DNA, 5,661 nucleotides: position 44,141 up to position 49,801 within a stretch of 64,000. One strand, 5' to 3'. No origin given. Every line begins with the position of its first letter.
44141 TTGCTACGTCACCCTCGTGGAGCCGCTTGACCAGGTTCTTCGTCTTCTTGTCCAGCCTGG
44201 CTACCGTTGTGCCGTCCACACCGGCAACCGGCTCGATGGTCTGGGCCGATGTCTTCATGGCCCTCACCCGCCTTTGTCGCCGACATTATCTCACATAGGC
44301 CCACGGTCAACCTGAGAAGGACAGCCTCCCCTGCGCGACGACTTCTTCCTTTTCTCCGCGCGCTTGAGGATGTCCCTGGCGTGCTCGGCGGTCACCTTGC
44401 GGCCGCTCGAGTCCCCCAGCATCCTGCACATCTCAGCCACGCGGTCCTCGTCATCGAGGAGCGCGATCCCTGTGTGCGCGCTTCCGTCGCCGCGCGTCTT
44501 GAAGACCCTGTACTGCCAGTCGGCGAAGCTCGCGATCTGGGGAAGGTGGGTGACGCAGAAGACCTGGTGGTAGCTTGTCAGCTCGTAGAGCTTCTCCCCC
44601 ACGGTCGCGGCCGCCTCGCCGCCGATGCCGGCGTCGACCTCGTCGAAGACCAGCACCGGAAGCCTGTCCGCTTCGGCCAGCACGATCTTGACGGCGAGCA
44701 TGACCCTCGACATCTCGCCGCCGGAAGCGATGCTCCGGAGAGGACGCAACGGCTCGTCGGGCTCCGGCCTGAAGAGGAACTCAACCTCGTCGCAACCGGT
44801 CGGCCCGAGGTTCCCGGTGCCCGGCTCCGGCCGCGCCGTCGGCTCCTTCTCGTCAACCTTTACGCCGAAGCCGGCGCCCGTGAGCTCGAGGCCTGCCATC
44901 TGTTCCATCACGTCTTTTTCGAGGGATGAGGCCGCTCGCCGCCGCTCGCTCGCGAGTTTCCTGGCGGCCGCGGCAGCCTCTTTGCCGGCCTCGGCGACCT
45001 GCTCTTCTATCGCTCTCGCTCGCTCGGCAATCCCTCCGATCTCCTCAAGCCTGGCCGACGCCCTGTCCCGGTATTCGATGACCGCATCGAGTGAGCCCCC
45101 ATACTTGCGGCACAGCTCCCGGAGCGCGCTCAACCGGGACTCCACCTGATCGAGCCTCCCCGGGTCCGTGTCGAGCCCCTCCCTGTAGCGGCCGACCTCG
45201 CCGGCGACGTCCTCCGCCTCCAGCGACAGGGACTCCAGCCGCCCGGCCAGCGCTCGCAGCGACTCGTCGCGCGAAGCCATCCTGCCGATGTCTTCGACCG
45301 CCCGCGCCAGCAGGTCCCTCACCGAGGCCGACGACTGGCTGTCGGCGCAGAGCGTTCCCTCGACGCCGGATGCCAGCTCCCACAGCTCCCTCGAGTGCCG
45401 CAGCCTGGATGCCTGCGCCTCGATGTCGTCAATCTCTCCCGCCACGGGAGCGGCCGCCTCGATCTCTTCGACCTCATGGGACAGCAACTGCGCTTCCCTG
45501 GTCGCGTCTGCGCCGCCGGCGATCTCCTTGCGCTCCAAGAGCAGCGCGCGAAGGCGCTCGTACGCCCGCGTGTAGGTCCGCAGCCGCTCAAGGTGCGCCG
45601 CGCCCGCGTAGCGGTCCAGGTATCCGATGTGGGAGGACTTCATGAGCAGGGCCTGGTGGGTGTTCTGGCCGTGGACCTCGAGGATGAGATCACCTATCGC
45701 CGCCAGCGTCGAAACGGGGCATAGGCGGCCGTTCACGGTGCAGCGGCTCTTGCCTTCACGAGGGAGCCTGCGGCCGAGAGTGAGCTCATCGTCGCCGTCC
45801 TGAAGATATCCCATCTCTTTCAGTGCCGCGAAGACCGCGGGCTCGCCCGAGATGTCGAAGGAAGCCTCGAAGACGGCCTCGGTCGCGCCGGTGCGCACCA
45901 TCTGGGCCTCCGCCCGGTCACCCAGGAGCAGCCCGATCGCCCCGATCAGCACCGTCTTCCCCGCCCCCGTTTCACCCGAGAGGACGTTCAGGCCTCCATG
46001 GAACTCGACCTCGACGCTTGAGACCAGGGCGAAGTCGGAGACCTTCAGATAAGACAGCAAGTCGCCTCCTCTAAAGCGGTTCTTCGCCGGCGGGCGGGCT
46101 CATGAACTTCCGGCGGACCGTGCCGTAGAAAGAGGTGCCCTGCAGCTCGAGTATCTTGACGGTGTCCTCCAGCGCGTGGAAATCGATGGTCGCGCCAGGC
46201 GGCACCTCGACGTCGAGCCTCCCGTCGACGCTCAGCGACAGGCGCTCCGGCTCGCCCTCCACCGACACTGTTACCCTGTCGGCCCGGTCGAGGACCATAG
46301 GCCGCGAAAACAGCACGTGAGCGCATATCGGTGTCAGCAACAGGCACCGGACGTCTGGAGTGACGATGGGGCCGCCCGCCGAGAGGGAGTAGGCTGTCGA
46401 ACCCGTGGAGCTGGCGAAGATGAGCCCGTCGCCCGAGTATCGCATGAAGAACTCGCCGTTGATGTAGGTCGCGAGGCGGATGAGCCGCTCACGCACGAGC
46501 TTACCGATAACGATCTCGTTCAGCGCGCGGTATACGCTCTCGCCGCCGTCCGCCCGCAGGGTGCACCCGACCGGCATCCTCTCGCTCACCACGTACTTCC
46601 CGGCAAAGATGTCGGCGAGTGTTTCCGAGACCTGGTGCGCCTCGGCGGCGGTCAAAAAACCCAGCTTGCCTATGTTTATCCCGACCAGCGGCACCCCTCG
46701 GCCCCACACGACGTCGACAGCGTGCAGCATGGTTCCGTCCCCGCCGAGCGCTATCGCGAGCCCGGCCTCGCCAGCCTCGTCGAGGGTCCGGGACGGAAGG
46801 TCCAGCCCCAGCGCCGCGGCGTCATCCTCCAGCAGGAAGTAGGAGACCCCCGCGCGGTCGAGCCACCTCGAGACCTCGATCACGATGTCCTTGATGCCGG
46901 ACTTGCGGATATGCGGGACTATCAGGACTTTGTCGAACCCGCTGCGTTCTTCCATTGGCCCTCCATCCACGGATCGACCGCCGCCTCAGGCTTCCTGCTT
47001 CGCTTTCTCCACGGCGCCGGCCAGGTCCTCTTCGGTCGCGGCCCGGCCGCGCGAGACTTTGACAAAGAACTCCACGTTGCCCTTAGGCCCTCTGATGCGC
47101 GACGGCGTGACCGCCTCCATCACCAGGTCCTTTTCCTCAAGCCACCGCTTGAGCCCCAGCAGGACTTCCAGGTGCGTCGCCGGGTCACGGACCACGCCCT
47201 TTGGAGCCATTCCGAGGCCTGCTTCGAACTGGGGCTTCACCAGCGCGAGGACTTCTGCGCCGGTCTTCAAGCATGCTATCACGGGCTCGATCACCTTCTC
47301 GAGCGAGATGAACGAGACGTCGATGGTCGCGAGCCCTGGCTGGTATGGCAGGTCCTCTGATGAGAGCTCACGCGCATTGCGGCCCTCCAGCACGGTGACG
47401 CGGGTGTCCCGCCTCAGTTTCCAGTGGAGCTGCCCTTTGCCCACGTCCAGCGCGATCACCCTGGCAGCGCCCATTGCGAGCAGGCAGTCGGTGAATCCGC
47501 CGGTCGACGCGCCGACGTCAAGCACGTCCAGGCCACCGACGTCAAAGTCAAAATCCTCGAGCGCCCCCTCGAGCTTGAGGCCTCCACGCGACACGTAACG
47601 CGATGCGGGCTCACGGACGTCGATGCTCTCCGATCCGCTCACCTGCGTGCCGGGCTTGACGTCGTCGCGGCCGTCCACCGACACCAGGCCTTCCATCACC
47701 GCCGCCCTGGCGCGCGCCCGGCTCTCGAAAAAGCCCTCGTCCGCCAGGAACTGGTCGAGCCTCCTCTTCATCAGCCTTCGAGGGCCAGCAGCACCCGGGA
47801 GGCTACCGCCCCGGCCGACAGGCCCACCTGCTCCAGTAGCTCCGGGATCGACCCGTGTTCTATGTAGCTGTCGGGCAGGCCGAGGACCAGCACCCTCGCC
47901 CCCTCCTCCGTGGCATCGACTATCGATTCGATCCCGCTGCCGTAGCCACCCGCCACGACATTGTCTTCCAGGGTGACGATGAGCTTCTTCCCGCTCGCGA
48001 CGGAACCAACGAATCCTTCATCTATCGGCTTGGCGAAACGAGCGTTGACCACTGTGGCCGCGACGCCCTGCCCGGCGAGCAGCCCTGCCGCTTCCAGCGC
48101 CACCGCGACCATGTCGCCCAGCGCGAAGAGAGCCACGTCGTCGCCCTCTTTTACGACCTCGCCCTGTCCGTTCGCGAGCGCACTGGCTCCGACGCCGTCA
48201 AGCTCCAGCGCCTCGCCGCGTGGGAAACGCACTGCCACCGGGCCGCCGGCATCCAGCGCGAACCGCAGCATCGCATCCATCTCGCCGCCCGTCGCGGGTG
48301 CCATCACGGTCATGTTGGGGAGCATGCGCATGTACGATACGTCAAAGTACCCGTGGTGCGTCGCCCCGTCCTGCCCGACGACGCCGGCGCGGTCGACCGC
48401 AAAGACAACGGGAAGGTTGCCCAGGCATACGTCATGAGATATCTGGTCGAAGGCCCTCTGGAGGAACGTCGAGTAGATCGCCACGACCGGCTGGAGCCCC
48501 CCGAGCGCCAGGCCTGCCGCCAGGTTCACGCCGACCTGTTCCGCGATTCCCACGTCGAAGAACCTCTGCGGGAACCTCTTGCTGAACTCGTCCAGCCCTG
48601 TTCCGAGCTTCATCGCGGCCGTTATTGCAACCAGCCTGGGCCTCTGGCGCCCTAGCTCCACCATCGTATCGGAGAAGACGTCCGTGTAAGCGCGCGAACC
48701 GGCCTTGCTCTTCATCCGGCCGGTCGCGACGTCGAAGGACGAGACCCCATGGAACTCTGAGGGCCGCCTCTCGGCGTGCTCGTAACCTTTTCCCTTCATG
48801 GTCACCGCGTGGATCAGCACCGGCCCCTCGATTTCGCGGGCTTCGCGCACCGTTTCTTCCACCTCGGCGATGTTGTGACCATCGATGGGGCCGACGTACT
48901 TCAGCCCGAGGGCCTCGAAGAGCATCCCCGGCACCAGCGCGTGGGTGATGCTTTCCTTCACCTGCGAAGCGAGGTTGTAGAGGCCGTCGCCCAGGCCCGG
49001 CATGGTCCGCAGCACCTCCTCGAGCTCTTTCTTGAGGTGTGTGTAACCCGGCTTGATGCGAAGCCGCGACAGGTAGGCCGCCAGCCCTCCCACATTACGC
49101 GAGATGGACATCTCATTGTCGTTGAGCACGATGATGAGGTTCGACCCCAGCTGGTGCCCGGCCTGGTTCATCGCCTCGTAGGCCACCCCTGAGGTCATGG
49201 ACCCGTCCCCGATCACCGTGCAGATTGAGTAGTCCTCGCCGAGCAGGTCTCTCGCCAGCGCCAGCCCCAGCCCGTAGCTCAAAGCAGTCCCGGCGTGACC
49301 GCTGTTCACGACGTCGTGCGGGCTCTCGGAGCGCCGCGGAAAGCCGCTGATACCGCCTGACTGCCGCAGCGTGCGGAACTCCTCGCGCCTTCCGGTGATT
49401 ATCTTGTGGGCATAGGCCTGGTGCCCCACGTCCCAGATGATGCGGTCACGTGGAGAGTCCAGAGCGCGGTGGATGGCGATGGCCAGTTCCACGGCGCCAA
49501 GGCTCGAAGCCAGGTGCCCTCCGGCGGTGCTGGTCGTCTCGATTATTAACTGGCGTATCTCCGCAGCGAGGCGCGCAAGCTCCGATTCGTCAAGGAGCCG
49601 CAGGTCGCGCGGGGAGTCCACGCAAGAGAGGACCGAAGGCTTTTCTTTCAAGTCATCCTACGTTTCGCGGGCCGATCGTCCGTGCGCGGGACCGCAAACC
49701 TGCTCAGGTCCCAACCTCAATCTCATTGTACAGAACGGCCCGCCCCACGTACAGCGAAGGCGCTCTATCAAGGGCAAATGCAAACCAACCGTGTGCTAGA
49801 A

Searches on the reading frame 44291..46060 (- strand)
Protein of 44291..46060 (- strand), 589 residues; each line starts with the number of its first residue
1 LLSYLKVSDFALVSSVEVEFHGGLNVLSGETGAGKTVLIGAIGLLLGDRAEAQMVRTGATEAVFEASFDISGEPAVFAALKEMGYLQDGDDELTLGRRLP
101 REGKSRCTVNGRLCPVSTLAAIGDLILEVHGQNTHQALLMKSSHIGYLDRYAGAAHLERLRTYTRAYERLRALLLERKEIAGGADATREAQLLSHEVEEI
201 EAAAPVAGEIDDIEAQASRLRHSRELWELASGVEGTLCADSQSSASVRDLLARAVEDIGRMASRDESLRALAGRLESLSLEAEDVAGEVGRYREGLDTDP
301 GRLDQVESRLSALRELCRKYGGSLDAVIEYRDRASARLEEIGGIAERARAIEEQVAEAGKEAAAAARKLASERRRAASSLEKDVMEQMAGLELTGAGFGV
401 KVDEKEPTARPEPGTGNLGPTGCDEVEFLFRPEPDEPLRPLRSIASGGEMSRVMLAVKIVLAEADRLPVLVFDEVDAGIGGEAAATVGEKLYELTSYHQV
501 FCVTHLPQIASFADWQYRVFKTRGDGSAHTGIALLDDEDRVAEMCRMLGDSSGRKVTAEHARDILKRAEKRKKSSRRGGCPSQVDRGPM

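Call 66: search_protein_families(library=ncbifam, proteins=[window:44291-46060:-], max_evalue=1e-15)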
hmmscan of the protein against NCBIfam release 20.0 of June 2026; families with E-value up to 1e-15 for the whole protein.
window:44291-46060:- (589 aa): 2 families
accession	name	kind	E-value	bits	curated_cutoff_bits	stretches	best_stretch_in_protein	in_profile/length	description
TIGR00634.1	recN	equivalog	6.5e-143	477.6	407.85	1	1-566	1-562/563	DNA repair protein RecN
NF008121.0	PRK10869.1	equivalog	4.5e-109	365.5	418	1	1-566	1-552/553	DNA repair protein RecN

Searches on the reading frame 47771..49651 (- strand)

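Call 66: search_protein_families(library=ncbifam, proteins=[window:47771-49651:-], max_evalue=1e-15)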
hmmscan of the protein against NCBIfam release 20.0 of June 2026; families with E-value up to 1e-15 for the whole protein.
window:47771-49651:- (626 aa): 9 families
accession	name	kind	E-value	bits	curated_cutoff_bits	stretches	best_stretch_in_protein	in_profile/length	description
TIGR00204.1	dxs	equivalog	4.6e-229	762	465.95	1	9-624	2-615/616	1-deoxy-D-xylulose-5-phosphate synthase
NF003933.0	PRK05444.2-2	equivalog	3.5e-173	577.4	395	1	3-621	3-602/606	1-deoxy-D-xylulose-5-phosphate synthase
NF008968.0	PRK12315.1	subfamily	7.4e-153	509.9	510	2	223-620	184-577/582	1-deoxy-D-xylulose-5-phosphate synthase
NF004559.0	PRK05899.2-5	equivalog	1.2e-69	235.2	488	1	317-622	315-622/627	transketolase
NF004556.0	PRK05899.2-2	equivalog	6.2e-44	150.3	575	1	332-622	334-636/639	transketolase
TIGR00232.1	tktlase_bact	equivalog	4.1e-27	94.8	682.25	0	356-537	390-574/654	transketolase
NF004558.0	PRK05899.2-4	equivalog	5.7e-20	71.3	788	0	346-535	375-567/651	transketolase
NF006667.0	PRK09212.1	subfamily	3e-18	65.8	321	1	346-579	37-277/327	pyruvate dehydrogenase complex E1 component subunit beta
NF008854.0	PRK11892.1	equivalog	6e-16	58.2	454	1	346-577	175-414/464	pyruvate dehydrogenase complex E1 component subunit beta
